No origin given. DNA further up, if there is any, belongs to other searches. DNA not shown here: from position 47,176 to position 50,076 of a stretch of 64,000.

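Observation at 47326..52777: Tat-less three-subunit molybdoenzyme (SoeABC-like architecture) directly followed by a split ThDP decarboxylase (ComDE-like)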

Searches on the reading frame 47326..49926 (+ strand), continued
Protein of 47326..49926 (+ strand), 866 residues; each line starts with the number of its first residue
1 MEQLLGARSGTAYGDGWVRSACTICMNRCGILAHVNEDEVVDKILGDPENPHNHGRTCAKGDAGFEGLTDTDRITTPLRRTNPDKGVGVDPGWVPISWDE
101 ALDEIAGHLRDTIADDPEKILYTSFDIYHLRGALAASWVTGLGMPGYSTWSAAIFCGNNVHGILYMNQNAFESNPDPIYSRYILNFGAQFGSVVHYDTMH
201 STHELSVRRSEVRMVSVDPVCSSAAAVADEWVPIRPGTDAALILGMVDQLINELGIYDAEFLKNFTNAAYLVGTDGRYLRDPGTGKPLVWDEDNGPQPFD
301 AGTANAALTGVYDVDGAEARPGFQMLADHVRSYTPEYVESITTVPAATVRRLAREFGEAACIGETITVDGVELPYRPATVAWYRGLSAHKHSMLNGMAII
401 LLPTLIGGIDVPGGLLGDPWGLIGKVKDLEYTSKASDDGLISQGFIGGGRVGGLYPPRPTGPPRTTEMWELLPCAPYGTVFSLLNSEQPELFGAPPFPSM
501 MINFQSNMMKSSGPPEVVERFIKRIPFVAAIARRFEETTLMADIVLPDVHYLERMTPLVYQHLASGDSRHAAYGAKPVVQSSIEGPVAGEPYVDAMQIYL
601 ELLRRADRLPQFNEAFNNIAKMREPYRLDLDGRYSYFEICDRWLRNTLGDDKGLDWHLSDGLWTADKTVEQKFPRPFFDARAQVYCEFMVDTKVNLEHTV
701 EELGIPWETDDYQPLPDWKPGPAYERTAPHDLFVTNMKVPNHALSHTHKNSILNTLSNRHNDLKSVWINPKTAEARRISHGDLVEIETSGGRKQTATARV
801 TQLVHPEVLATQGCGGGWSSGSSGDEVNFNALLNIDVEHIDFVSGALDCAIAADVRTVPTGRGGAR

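Call 17: search_solved_structures(query=window:47326-49926:+, max_evalue=0.00001, show_alignments=2)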
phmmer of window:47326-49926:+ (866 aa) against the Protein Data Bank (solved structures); distinct sequences matched with E-value up to 0.00001: 36.
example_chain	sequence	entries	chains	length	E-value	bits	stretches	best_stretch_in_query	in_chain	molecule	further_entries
6cz7_A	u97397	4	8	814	3.6e-29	104.3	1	14-267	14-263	ArrA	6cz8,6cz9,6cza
2vpw_A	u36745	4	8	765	2.4e-28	101.6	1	20-266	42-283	THIOSULFATE REDUCTASE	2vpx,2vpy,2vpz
2e7z_A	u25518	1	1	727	7.3e-21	76.8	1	21-265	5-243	Acetylene hydratase Ahy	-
4ydd_A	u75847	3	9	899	1.5e-20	75.8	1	42-282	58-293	DMSO reductase family type II enzyme, molybdopterin subunit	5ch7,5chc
5e7o_A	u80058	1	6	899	1.5e-20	75.8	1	42-282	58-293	DMSO reductase family type II enzyme, molybdopterin subunit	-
2jio_A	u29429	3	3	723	9.5e-19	69.8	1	15-113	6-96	PERIPLASMIC NITRATE REDUCTASE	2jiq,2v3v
2jim_A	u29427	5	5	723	4.3e-18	67.6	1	15-113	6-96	PERIPLASMIC NITRATE REDUCTASE | PROTEIN (PERIPLASMIC NITRATE REDUCTASE)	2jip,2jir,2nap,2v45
1kqf_A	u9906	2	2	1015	5.1e-17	64.1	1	210-358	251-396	FORMATE DEHYDROGENASE, NITRATE-INDUCIBLE, MAJOR SUBUNIT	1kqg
7qv7_S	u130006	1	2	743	9.5e-17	63.2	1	18-265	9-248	Hydrogen dependent carbon dioxide reductase subunit FdhF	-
6sdr_A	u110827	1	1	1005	2.3e-14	55.3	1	19-112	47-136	Formate dehydrogenase, alpha subunit, selenocysteine-containing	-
6sdv_A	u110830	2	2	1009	2.4e-14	55.3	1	19-112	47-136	Formate dehydrogenase, alpha subunit, selenocysteine-containing,Formate dehydrogenase, alp | Formate dehydrogenase, alpha subunit, selenocysteine-containing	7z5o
9rjz_A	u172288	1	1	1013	2.4e-14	55.3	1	19-112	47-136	Formate dehydrogenase, alpha subunit, selenocysteine-containing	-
9rjy_A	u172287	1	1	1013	2.4e-14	55.3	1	19-112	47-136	Formate dehydrogenase, alpha subunit, selenocysteine-containing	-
9rk1_A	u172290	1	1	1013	2.4e-14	55.3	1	19-112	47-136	Formate dehydrogenase, alpha subunit, selenocysteine-containing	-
8cm4_A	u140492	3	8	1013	2.4e-14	55.3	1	19-112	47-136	Formate dehydrogenase, alpha subunit, selenocysteine-containing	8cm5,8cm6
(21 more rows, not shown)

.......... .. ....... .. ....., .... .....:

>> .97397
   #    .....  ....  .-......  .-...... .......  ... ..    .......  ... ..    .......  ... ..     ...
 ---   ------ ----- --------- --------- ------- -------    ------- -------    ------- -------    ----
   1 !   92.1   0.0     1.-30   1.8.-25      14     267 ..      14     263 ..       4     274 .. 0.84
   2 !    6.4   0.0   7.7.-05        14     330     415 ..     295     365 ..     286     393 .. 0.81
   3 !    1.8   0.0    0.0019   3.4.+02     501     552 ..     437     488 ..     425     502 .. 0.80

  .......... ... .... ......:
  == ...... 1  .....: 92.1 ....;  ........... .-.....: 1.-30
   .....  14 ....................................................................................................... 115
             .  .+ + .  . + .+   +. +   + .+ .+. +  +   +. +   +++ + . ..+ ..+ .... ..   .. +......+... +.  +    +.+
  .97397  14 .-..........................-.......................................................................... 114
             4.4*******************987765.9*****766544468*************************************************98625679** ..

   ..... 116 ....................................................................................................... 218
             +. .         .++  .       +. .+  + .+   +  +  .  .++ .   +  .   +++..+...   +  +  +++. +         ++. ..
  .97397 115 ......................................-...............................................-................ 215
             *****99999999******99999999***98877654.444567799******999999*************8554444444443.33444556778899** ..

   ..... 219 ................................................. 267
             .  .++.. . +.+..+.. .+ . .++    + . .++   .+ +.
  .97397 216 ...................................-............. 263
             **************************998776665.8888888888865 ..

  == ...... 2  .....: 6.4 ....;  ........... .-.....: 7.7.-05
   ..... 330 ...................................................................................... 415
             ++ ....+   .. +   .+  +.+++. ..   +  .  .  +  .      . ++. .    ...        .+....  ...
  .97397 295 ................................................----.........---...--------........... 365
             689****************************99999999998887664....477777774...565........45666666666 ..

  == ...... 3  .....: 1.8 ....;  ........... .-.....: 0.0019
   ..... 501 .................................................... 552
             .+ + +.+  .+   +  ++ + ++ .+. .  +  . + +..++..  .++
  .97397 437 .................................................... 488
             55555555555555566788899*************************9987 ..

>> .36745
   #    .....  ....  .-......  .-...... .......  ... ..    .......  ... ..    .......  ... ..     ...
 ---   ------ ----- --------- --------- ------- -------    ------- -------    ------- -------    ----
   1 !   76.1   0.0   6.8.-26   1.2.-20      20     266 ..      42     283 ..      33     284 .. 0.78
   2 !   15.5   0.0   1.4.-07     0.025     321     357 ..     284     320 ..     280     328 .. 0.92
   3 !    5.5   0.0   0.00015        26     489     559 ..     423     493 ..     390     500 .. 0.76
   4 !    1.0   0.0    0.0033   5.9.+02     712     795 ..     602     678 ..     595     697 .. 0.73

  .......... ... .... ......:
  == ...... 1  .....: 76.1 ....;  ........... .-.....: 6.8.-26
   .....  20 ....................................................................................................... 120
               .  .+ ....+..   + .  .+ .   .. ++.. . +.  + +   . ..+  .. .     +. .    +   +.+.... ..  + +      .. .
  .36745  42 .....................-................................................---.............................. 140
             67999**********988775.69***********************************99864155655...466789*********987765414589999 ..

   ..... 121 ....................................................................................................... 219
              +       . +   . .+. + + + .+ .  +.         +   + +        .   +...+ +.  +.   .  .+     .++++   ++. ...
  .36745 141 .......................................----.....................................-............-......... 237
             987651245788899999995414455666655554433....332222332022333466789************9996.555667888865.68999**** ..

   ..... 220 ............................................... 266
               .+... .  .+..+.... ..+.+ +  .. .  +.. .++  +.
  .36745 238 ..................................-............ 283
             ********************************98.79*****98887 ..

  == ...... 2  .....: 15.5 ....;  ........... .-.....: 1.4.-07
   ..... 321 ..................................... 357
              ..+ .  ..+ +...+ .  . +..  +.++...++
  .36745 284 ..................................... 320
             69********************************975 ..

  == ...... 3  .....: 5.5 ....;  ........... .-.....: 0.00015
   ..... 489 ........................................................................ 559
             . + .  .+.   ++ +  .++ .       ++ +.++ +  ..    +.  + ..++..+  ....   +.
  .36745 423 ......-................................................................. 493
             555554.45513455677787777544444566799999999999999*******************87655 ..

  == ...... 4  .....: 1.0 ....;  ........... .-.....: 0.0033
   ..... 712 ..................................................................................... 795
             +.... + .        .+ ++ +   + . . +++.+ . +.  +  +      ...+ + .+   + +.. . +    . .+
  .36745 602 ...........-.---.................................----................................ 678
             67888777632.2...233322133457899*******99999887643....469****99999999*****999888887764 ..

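Call 22: find_related_loci(query=A1, collection=genome_contigs, flank=10000)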
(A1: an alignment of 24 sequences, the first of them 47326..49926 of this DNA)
Query A1 (866 aa) in genome_contigs; peptide patterns used: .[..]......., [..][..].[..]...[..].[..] (x = any residue, [..] = any of these).
600 stretches matched a pattern (row limit reached: there are more); 553 encode a relative of the query (tblastn E <= 1e-3); the best 80 are kept; 80 distinct loci.
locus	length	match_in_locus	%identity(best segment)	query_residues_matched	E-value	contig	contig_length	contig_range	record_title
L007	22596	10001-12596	63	1-862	0e+0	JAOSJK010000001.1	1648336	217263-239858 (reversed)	MAG: Acidimicrobiia bacterium isolate FR_1 FR-Acidimicrobiia-1_s1, whole genome shotgun sequence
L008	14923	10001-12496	40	15-848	0e+0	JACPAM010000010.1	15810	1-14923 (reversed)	MAG: Deltaproteobacteria bacterium isolate NC_groundwater_231_Ag_S-0.2um_58_12 S5_GD2017_2_S2_scaffold_5436, whole genom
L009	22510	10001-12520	39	14-855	4e-180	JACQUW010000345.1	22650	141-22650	MAG: Deltaproteobacteria bacterium isolate NC_groundwater_1447_Ag_S-0.65um_55_23 S_p65_S5_coassembly_k141_4487308, whole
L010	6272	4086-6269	38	15-747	5e-156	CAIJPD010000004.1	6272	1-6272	MAG: uncultured Chloroflexi bacterium isolate LJ_bin-2554 genome assembly, contig: bin-2554:04/68, whole genome shotgun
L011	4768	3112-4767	45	2-554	1e-142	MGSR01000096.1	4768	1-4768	MAG: Deltaproteobacteria bacterium RIFCSPLOWO2_12_FULL_60_16 rifcsplowo2_12_scaffold_30458, whole genome shotgun sequenc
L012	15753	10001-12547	36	15-859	1e-155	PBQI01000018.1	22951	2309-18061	MAG: Rhodospirillaceae bacterium isolate NP992 45156, whole genome shotgun sequence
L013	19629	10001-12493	38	15-850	1e-173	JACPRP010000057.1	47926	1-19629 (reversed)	MAG: Chloroflexi bacterium isolate NC_groundwater_682_Ag_B-0.1um_59_33 B2_S2_coassemblyk141_2030210, whole genome shotgu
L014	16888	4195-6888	30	4-856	3e-119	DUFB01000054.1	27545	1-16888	MAG TPA_asm: Dehalococcoidia bacterium isolate W425 Contig54, whole genome shotgun sequence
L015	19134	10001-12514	39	17-858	0e+0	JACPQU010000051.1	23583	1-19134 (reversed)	MAG: Bacillota bacterium isolate NC_groundwater_661_Ag_B-0.1um_63_60 B_1_S1_Biohub_coassembly_k141_1127843, whole genome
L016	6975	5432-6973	41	5-516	2e-105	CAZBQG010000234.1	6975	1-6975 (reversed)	MAG TPA_asm: uncultured Rhodospirillaceae bacterium isolate SRP308112_co1_303 genome assembly, contig: NODE_21441_length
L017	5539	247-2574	29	17-825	1e-76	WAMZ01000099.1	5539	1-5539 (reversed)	MAG: Candidatus Geothermarchaeota archaeon isolate S140_75_esom k151_44317, whole genome shotgun sequence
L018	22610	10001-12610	28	7-825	3e-74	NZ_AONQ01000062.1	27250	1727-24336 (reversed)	Paramagnetospirillum caucaseum strain SO-1 contig00062, whole genome shotgun sequence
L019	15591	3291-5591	29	17-818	5e-74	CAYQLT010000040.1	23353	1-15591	MAG TPA_asm: uncultured Clostridia bacterium isolate binchicken_co30_129 genome assembly, contig: NODE_1675_length_23353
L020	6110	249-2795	28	55-848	1e-73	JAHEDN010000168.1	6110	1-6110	MAG: Burkholderiales bacterium isolate Ww204 NODE_33027_length_6110_cov_2.903824, whole genome shotgun sequence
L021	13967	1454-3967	30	18-850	3e-94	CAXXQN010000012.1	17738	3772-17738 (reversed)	MAG: Anaerovoracaceae bacterium isolate f78f2883-c260-4f33-9859-2a80832d1289 genome assembly, contig: contig_12, whole g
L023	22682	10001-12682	27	18-858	3e-72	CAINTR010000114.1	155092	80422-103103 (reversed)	MAG: uncultured Magnetospirillum sp. isolate VK2_bin-0414 genome assembly, contig: bin-0414:114/223, whole genome shotgu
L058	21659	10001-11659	29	20-554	2e-44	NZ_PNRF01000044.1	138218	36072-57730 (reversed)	Billgrantia endophytica strain MC28 594, whole genome shotgun sequence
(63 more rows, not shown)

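Call 24: find_encoding_contigs(protein=P0005, flank=10000, max_places=1)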
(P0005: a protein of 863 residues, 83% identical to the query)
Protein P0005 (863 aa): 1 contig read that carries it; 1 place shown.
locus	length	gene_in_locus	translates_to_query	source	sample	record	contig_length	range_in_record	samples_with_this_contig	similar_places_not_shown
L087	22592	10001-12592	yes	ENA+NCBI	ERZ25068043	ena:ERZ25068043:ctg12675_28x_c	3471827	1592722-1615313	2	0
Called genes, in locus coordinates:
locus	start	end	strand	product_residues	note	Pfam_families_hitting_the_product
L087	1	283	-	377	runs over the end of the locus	PF01408:GFO_IDH_MocA, PF22725:GFO_IDH_MocA_C3, PF02894:GFO_IDH_MocA_C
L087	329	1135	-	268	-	PF01182:Glucosamine_iso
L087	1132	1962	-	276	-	PF00528:BPD_transp_1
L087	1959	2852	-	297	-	PF00528:BPD_transp_1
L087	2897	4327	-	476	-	PF01547:SBP_bac_1, PF13416:SBP_bac_8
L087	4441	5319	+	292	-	PF00190:Cupin_1 (faint), PF02311:AraC_binding (faint), PF07883:Cupin_2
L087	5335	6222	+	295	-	PF00480:ROK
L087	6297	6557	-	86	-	-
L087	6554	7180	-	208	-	PF13845:Septum_form (weak)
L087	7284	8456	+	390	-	PF04909:Amidohydro_2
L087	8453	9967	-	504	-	PF01979:Amidohydro_1, PF07969:Amidohydro_3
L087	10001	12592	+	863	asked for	PF04879:Molybdop_Fe4S4, PF00384:Molybdopterin, PF01568:Molydop_binding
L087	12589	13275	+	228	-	PF00037:Fer4 (faint), PF12797:Fer4_2 (weak), PF13237:Fer4_10 (faint), PF12838:Fer4_7 (weak), PF13187:Fer4_9 (weak), PF13247:Fer4_11, PF12838:Fer4_7 (weak), PF12837:Fer4_6 (weak), +1 more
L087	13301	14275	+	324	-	PF03916:NrfD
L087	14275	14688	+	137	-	-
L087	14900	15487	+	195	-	PF02775:TPP_enzyme_C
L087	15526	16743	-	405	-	PF00202:Aminotran_3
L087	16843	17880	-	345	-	PF26233:NicX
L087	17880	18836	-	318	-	PF00491:Arginase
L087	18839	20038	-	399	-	PF00155:Aminotran_1_2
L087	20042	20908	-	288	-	PF01145:Band_7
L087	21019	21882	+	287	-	PF00296:Bac_luciferase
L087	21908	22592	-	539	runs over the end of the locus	PF02541:Ppx-GppA, PF21447:Ppx-GppA_III, PF01966:HD (weak)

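Call 25: find_encoding_contigs(protein=P0024, flank=10000, max_places=1)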
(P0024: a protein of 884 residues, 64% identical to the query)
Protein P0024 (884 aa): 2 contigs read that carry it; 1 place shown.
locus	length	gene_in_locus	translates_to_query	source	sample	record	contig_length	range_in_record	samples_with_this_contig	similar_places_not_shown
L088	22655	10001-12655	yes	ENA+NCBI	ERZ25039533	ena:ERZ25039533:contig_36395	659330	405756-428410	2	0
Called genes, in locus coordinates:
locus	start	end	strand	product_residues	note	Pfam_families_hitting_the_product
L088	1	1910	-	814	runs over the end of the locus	PF01315:Ald_Xan_dh_C, PF02738:MoCoBD_1, PF20256:MoCoBD_2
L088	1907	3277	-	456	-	PF01979:Amidohydro_1, PF07969:Amidohydro_3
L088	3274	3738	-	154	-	PF00111:Fer2 (weak), PF01799:Fer2_2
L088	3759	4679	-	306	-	PF00941:FAD_binding_5, PF03450:CO_deh_flav_C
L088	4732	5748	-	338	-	PF00296:Bac_luciferase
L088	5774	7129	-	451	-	PF07969:Amidohydro_3 (faint), PF01979:Amidohydro_1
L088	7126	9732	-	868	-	PF00111:Fer2 (weak), PF01799:Fer2_2, PF01315:Ald_Xan_dh_C, PF02738:MoCoBD_1, PF20256:MoCoBD_2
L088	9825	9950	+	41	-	-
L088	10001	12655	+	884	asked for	PF04879:Molybdop_Fe4S4, PF00384:Molybdopterin, PF01568:Molydop_binding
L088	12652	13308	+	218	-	PF00037:Fer4 (faint), PF12797:Fer4_2 (weak), PF13187:Fer4_9 (faint), PF12838:Fer4_7 (weak), PF13237:Fer4_10 (weak), PF13247:Fer4_11, PF12838:Fer4_7 (weak), PF12837:Fer4_6 (weak), +2 more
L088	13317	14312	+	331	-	PF03916:NrfD, PF04976:DmsC (weak)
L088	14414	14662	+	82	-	-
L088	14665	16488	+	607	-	PF07969:Amidohydro_3 (faint), PF01979:Amidohydro_1, PF13382:Adenine_deam_C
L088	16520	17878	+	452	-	PF01979:Amidohydro_1, PF07969:Amidohydro_3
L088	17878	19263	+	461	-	PF01979:Amidohydro_1, PF07969:Amidohydro_3 (weak)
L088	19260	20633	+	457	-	PF01979:Amidohydro_1, PF07969:Amidohydro_3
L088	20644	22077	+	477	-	PF00171:Aldedh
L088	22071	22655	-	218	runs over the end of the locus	PF02775:TPP_enzyme_C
